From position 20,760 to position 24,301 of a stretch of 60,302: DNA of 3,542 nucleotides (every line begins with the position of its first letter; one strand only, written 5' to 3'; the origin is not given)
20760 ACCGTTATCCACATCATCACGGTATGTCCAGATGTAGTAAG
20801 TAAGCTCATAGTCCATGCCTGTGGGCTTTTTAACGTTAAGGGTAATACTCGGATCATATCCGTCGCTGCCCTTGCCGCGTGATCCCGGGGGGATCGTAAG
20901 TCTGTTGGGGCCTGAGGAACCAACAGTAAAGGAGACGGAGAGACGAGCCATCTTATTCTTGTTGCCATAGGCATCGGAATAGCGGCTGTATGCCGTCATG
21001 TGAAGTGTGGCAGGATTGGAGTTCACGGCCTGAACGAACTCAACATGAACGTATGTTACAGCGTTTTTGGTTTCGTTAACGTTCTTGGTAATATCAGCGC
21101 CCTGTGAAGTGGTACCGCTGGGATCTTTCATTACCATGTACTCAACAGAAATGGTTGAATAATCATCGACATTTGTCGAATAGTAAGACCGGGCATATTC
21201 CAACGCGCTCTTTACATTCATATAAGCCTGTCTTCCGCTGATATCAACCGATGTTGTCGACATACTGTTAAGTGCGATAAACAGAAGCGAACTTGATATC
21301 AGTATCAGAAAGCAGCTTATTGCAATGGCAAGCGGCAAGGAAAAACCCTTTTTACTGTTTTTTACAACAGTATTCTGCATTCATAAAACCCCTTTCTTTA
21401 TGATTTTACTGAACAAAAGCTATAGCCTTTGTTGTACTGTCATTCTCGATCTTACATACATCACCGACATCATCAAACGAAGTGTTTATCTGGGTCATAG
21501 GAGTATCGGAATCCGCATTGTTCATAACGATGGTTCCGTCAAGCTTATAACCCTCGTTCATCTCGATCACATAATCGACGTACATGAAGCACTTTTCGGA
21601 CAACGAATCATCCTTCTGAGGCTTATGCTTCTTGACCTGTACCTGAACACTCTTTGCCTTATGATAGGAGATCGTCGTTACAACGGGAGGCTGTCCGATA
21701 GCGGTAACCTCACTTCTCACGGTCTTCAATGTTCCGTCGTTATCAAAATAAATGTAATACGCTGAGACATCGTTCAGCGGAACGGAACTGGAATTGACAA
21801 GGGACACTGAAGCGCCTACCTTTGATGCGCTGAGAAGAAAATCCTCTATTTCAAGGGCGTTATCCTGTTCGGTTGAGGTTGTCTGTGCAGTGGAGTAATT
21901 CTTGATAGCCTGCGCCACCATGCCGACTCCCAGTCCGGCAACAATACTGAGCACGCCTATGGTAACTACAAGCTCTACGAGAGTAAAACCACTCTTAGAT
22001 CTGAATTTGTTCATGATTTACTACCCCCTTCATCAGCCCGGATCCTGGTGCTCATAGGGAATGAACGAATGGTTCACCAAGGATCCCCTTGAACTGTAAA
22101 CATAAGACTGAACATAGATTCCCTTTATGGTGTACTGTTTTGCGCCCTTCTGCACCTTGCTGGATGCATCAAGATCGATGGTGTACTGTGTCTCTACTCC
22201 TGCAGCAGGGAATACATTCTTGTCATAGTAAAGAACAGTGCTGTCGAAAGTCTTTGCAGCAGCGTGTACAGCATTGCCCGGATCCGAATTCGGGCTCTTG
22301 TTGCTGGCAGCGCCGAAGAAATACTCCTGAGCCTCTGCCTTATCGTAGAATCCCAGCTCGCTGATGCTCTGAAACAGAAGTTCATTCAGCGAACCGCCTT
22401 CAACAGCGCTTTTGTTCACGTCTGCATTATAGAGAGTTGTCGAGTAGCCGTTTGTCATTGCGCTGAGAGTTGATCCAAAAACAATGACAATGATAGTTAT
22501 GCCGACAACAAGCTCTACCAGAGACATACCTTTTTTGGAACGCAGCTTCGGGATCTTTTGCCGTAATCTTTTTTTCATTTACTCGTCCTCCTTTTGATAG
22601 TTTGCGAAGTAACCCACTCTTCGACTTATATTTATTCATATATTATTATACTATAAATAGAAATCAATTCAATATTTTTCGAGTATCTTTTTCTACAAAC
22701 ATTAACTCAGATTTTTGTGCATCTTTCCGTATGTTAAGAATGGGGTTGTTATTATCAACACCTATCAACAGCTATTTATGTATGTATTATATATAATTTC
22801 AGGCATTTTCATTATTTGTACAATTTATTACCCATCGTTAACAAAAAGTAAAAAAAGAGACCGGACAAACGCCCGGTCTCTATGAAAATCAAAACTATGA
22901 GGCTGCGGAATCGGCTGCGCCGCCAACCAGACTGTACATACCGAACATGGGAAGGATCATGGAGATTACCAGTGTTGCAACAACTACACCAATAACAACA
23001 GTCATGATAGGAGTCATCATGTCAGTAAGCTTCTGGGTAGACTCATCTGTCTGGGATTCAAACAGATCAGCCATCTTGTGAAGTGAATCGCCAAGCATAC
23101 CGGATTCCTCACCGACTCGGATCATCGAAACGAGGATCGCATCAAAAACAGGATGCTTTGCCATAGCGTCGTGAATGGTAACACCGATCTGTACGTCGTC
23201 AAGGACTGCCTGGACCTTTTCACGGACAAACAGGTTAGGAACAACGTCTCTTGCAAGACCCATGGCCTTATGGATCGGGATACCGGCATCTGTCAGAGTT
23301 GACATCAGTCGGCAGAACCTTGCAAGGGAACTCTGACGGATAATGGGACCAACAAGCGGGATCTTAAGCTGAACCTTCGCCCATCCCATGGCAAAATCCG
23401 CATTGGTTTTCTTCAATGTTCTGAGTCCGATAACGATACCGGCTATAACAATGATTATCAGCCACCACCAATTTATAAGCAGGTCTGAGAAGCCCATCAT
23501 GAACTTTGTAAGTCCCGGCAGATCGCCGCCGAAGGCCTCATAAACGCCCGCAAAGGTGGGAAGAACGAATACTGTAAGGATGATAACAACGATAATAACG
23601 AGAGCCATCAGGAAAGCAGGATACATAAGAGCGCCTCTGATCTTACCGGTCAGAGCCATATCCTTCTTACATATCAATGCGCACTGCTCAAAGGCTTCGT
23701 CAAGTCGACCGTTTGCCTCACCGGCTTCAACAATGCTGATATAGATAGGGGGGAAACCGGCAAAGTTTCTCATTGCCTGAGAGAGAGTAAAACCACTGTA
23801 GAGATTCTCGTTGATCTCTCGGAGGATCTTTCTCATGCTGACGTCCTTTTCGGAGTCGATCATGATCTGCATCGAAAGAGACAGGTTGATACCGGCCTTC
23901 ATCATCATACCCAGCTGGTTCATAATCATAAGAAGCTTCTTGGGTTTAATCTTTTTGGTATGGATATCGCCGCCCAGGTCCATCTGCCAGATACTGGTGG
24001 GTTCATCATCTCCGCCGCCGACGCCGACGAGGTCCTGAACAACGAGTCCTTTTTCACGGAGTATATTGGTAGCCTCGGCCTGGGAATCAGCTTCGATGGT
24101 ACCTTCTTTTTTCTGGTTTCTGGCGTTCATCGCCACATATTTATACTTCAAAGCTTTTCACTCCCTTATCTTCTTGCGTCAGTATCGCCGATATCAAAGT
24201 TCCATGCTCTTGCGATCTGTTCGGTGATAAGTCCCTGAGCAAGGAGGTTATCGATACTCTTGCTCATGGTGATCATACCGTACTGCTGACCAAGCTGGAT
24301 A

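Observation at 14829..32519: Complete retractile type IV pilus locus in four transcription units, ending in a giant pilin-like adhesin gene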

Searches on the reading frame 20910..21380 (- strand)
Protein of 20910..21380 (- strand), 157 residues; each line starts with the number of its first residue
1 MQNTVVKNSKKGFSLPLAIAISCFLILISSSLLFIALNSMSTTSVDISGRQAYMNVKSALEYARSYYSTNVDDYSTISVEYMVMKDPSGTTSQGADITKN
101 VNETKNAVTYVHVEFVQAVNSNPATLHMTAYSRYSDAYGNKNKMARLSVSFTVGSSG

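Call 65: search_solved_structures(query=A5, max_evalue=10, show_alignments=2)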
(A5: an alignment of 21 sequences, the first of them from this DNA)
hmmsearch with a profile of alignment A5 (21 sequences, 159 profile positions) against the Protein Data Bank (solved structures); distinct sequences matched with E-value up to 10: 0.

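Call 66: search_protein_families(library=pfam, alignment_id=A5, max_evalue=1)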
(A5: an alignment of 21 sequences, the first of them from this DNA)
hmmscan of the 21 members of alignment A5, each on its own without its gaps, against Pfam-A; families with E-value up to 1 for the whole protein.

A. member 1, seq(157 aa): 1 family
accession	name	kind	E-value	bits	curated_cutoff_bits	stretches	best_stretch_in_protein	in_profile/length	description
PF17665.6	DUF5527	-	0.069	13.2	28.5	1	7-38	33-64/139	Family of unknown function (DUF5527)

B. families by the number of members that match (of 21 scanned): 12 families
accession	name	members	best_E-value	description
PF23959.1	DUF7288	2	0.52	Family of unknown function (DUF7288)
PF19672.4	DUF6175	1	0.024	Family of unknown function (DUF6175)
PF23317.1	YVC1_C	1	0.047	Calcium channel YVC1-like, C-terminal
PF01958.23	Asp_DH_C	1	0.065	Aspartate dehydrogenase, C-terminal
PF17665.6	DUF5527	1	0.069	Family of unknown function (DUF5527)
PF15176.11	LRR19-TM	1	0.098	Leucine-rich repeat family 19 TM domain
PF16559.10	GIT_CC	1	0.14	GIT coiled-coil Rho guanine nucleotide exchange factor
PF15689.10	NRIP1_repr_3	1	0.21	Nuclear receptor-interacting protein 1 repression 3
PF20088.4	DUF6480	1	0.24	Family of unknown function (DUF6480)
PF23839.1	DUF7209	1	0.25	Family of unknown function (DUF7209)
PF17366.7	AGA2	1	0.4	A-agglutinin-binding subunit Aga2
PF23616.1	Ig_GEX2_N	1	0.46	GEX2 N-terminal Ig-like domain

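Call 81: predict_structure(alignment_id=A5)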
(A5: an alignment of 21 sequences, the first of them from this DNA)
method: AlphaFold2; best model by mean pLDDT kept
length: 157 residues; sequences in the alignment: 21
mean_pLDDT: 82.2   pTM: 0.68
mean pLDDT of the five models: 82.2, 81.5, 81.0, 79.9, 79.1
residues with pLDDT >= 90: 49; 70-90: 85; 50-70: 13; < 50: 10
segments of 3 or more residues with pLDDT < 50: 1-4, 6-9
pLDDT, mean of each block of 10 residues (from residue 1): 47 73 90 84 85 90 88 83 77 81 89 89 89 87 91 66
secondary structure, 60 per line:
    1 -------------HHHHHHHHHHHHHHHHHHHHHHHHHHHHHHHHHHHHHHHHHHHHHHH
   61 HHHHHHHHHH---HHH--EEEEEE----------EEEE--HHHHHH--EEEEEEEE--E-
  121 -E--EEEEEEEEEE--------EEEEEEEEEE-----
elements in order: H14-70 E79-84 E95-98 H101-106 E109-116 E125-134 E143-152

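Call 83: fold_search(model_id=the predicted structure, library=pdb)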
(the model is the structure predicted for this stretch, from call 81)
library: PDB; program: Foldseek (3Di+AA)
matches with E <= 10: 450; with E <= 0.001: 0
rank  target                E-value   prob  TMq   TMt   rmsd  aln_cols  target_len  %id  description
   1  6yfc_AA               4.2e-02  0.87  0.27  0.33   7.8        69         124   17  Virus-like particle of bacteriophage AVE019 (released 2020-09-02)
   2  5fs4_A                2.0e-01  0.28  0.24  0.30   7.8        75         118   12  Bacteriophage AP205 coat protein (released 2016-09-21)
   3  7alk_A                2.3e-01  0.06  0.14  0.11  12.7        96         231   18  Structure of Drosophila C2-DSL-EGF1 (released 2021-08-04)
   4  7zkg_A                2.9e-01  0.28  0.22  0.15   3.7        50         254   12  C-Methyltransferase PsmD from Streptomyces griseofuscus with bound cofactor (crystal form 2) (released 2022-12-28)
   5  9dei_I                3.3e-01  0.12  0.19  0.17  11.0       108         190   12  Trypanosoma brucei mitochondrial RNA-editing catalytic complex 1, U-deletion (RECC1) (released 2026-01-21)
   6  7zkg_B                4.9e-01  0.21  0.21  0.15   3.7        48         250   12  C-Methyltransferase PsmD from Streptomyces griseofuscus with bound cofactor (crystal form 2) (released 2022-12-28)
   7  4l8h_B                4.9e-01  0.20  0.25  0.30  10.1        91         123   10  Bacteriophage Qbeta coat protein in complex with RNA operator hairpin (released 2013-10-02)
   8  6yf9_AA               5.2e-01  0.69  0.25  0.28   2.2        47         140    8  Virus-like particle of bacteriophage AVE002 (released 2020-09-02)
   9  2w4y_A                5.2e-01  0.08  0.19  0.22   7.3        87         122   10  Caulobacter bacteriophage 5 - virus-like particle (released 2009-07-14)
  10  7zkh                  5.5e-01  0.21  0.22  0.14   3.6        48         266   12  C-Methyltransferase PsmD from Streptomyces griseofuscus with bound cofactor (crystal form 1) (released 2022-12-28)
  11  7nsi_BT               5.9e-01  0.08  0.16  0.13  10.3        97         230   10  55S mammalian mitochondrial ribosome with mtRRF (pre) and tRNA(P/E) (released 2021-06-02)
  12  6yfg_AA               6.3e-01  0.18  0.20  0.24   4.7        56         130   16  Virus-like particle of Beihai levi-like virus 32 (released 2020-09-02)
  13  9y9m_Y                6.7e-01  0.04  0.15  0.10  15.3       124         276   11  Capping protein bound to the barbed end of cofilactin (released 2026-03-04)
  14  6yfk_AA               7.1e-01  0.16  0.19  0.22   6.6        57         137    9  Virus-like particle of bacteriophage ESE007 (released 2020-09-02)
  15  4jnj_C                7.1e-01  0.09  0.19  0.24   6.6        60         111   13  Structure based engineering of streptavidin monomer with a reduced biotin dissociation rate (released 2013-05-29)
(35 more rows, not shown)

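Call 104: find_homologous_proteins(query=A8, max_evalue=0.001)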
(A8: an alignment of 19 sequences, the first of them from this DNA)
Query A8 (19 sequences) (157 aa, profile of the alignment): 10 proteins with E <= 0.001 among 3400 candidates.
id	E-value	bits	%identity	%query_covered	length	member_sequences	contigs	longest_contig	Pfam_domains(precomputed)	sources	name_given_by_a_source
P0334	2.4e-33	134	67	100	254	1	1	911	-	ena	-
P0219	2.2e-31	127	58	99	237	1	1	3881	-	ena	-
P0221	5.6e-31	126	59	100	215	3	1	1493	-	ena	-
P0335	1.2e-26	112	47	100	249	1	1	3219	-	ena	-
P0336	4.1e-26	110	65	55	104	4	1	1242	-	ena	-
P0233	1.0e-23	102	59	56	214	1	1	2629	PF11185.14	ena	-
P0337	8.8e-23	99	56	55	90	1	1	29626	-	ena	-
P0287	1.2e-20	92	34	44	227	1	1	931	-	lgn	-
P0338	1.6e-19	89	43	38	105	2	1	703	-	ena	-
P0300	1.9e-17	82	38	38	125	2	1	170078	-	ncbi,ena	-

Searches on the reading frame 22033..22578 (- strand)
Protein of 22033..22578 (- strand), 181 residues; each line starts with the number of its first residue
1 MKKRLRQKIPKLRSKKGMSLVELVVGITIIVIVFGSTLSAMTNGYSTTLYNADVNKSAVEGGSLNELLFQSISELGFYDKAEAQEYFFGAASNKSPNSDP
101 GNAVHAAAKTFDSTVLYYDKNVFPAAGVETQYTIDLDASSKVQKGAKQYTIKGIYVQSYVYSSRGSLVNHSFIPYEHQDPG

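Call 3: search_protein_families(library=pfam, proteins=[window:22033-22578:-], max_evalue=0.01)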
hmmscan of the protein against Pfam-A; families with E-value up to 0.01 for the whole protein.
window:22033-22578:- (181 aa): 1 family
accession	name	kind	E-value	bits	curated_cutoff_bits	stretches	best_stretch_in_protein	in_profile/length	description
PF07963.17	N_methyl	-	0.00018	21.4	21.2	1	13-36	2-25/27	Prokaryotic N-terminal methylation motif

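Call 10: search_protein_families(library=ncbifam, proteins=[window:22033-22578:-], max_evalue=0.01)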
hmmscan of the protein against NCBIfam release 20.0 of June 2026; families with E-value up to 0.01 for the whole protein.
window:22033-22578:- (181 aa): 1 family
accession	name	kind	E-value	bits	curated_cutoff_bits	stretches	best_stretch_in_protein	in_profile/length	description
TIGR02532.1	IV_pilin_GFxxxE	domain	0.0051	16.6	16.3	1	15-35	1-21/24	prepilin-type N-terminal cleavage/methylation domain-containing protein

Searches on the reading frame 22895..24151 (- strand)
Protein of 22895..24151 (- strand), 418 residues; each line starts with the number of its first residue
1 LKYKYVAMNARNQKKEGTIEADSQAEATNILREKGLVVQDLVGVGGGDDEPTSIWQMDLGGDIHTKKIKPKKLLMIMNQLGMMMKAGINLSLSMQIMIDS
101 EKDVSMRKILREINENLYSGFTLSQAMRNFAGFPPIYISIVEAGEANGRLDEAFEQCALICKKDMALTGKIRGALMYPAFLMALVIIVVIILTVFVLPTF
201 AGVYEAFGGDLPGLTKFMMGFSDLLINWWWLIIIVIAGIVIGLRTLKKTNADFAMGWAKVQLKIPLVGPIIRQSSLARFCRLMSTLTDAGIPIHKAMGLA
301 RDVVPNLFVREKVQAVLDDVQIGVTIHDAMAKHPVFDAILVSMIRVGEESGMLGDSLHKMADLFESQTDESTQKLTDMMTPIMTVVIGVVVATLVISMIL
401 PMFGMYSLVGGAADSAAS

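Call 3: search_protein_families(library=pfam, proteins=[window:22895-24151:-], max_evalue=0.01)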
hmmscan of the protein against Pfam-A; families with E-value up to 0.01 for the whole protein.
window:22895-24151:- (418 aa): 1 family
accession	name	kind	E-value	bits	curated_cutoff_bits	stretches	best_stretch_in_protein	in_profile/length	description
PF00482.28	T2SSF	-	5.5e-54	181.9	25.2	2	279-401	1-125/125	Type II secretion system (T2SS), protein F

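Call 10: search_protein_families(library=ncbifam, proteins=[window:22895-24151:-], max_evalue=0.01)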
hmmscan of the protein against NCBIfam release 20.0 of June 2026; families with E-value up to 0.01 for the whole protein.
window:22895-24151:- (418 aa): 6 families
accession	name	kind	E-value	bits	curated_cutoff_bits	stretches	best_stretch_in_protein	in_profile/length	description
TIGR02120.1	GspF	equivalog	3.2e-94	316.4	424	1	3-409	1-401/401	type II secretion system inner membrane protein GspF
NF007861.0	PRK10573.1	equivalog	1.5e-77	261.4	401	1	60-410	48-399/401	protein transport protein HofC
NF052607.1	T4PiliAsmPilCThrm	equivalog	3e-75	253.8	700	1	3-405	4-400/406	type IV pilus assembly protein PilC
NF047826.1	T3SSXpsF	equivalog_domain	1.1e-71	241.8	650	1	2-410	3-405/405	type II secretion system protein XpsF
NF052606.1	T4PiliAsmPilCMyx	equivalog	6e-61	206.5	700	1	3-407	22-416/419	type IV pilus assembly protein PilC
NF041012.2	T4P_ComGB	equivalog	1.2e-45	156.3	240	1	75-405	5-330/332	competence type IV pilus assembly protein ComGB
